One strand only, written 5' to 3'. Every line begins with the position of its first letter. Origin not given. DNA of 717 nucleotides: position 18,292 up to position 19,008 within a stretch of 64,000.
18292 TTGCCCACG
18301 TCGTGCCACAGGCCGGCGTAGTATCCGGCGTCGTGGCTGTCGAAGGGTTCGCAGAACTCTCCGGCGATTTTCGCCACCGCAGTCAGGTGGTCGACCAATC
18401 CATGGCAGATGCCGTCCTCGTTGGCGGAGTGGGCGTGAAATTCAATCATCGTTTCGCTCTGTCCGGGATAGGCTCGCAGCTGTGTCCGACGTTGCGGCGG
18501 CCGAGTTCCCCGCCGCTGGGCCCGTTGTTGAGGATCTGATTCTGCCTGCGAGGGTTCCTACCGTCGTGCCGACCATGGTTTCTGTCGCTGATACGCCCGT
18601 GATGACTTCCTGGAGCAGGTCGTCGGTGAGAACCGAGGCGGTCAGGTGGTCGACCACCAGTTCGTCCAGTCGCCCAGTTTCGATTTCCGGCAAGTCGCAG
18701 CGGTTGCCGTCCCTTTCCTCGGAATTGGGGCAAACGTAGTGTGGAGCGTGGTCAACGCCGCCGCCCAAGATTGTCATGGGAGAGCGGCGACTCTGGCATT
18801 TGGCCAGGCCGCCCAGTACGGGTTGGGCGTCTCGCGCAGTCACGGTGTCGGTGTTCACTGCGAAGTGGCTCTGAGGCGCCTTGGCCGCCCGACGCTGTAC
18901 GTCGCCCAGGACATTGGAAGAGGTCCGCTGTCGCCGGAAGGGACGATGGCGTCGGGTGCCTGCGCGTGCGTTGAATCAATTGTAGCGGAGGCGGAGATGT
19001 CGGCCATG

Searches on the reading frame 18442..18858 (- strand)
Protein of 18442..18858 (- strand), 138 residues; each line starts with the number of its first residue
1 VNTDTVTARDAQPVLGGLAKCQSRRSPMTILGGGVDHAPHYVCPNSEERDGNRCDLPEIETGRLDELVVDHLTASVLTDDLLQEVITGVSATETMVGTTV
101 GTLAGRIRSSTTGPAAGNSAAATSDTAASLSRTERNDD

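Call 8: search_protein_families(library=ncbifam, proteins=[window:18442-18858:-])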
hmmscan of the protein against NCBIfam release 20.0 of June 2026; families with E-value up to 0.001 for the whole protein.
window:18442-18858:- (138 aa): 0 families

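Call 72: search_protein_families(library=pfam, proteins=[window:18442-18858:-], max_evalue=0.1)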
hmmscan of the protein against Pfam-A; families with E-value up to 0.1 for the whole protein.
window:18442-18858:- (138 aa): 1 family
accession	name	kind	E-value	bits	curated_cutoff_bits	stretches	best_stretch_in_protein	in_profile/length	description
PF13408.12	Zn_ribbon_recom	-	7.5e-05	23.5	25.3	1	15-72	2-57/58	Recombinase zinc beta ribbon domain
